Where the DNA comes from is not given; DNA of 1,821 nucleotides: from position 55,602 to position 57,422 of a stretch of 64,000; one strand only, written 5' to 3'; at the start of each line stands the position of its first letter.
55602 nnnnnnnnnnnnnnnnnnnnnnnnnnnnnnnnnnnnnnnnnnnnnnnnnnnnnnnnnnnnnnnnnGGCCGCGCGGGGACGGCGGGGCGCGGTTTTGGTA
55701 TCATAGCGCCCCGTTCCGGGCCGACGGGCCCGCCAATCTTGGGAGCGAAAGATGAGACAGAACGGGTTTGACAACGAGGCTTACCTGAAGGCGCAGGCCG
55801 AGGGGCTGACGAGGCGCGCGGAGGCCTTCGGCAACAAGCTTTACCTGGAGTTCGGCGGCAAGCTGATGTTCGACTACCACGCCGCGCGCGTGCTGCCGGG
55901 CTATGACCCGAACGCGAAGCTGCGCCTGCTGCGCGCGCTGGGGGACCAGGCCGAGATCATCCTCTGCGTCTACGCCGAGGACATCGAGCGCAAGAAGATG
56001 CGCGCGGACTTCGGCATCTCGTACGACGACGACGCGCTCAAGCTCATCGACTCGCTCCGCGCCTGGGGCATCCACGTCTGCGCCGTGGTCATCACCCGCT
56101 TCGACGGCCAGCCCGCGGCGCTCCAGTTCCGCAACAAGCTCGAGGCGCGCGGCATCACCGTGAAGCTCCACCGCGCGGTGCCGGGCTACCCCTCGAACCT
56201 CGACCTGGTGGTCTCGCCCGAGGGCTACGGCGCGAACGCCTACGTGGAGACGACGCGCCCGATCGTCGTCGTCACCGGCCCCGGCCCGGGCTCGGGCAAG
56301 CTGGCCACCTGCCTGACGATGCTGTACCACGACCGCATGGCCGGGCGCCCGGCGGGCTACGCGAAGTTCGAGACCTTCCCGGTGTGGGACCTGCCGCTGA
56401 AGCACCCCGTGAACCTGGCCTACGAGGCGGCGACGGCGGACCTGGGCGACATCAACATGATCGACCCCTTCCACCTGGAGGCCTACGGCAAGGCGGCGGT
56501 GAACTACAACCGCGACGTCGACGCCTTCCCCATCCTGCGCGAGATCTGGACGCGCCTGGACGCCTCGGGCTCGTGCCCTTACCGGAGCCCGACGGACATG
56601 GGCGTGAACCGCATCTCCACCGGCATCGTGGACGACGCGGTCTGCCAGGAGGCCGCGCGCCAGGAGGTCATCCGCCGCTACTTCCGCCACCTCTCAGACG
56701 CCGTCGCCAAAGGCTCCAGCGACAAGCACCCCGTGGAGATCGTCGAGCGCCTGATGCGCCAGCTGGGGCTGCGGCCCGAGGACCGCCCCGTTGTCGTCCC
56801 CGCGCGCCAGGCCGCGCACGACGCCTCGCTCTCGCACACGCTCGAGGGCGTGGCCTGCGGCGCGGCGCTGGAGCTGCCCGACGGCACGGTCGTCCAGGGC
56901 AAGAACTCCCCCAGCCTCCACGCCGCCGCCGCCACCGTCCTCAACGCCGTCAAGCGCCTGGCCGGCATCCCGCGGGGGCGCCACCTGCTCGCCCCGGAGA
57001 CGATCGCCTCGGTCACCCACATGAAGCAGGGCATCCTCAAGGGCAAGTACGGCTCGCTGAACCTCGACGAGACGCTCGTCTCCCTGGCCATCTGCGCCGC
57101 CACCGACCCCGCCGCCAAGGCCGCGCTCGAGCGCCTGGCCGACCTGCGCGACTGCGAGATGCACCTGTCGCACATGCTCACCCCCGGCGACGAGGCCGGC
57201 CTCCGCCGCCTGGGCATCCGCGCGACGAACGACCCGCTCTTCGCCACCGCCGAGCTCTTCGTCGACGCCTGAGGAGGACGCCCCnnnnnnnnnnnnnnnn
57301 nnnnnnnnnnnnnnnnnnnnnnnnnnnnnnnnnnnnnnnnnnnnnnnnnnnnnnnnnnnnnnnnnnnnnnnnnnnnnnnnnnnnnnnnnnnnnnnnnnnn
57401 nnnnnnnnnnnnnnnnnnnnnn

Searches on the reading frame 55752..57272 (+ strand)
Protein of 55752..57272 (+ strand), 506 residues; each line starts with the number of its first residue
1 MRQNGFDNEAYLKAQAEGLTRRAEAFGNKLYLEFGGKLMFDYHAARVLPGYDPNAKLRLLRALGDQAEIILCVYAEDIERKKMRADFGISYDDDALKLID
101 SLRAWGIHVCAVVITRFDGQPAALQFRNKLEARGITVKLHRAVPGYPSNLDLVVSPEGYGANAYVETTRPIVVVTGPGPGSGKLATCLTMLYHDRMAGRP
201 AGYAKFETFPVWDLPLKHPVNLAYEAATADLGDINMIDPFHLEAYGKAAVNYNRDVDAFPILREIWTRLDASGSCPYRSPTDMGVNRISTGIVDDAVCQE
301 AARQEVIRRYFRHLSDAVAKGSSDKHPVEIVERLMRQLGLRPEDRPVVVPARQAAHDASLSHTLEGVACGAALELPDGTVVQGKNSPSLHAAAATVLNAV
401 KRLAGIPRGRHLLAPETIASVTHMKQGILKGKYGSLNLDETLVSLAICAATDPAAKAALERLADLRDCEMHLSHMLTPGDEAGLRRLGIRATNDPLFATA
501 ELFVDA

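Call 47: find_encoding_contigs(protein=window:55752-57272:+, flank=10000, max_places=1)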
Protein window:55752-57272:+ (506 aa): 6 contigs read that carry it; 1 place shown.
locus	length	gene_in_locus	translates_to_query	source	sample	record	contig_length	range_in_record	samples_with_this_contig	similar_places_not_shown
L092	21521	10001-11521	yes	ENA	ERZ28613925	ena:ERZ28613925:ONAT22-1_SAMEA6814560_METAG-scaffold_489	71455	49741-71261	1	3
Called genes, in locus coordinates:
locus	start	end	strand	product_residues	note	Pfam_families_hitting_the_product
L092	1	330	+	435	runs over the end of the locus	PF03553:Na_H_antiporter, PF03600:CitMHS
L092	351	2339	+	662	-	PF19310:TOP_N, PF01432:Peptidase_M3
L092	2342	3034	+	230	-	PF01863:YgjP-like, PF10263:SprT-like (weak)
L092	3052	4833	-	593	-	PF00005:ABC_tran, PF02463:SMC_N (faint), PF13555:AAA_29 (faint), PF13191:AAA_16 (faint), PF13304:AAA_21 (faint), PF13476:AAA_23 (faint), PF00005:ABC_tran, PF16326:ABC_tran_CTD, +1 more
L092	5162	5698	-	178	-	PF00210:Ferritin (faint), PF02915:Rubrerythrin, PF23458:DUF7130 (faint), PF21349:RUBY_RBDX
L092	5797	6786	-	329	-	PF00528:BPD_transp_1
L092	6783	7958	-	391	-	PF19300:BPD_transp_1_N (weak), PF00528:BPD_transp_1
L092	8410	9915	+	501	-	PF03460:NIR_SIR_ferr, PF01077:NIR_SIR, PF03460:NIR_SIR_ferr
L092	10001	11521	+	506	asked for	PF08903:DUF1846, PF20921:DUF1846_C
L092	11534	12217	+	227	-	PF00834:Ribul_P_3_epim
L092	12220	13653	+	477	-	PF01554:MatE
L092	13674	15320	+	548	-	PF00085:Thioredoxin (faint), PF00578:AhpC-TSA, PF08534:Redoxin, PF13905:Thioredoxin_8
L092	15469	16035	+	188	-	-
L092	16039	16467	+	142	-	-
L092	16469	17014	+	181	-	PF04608:PgpA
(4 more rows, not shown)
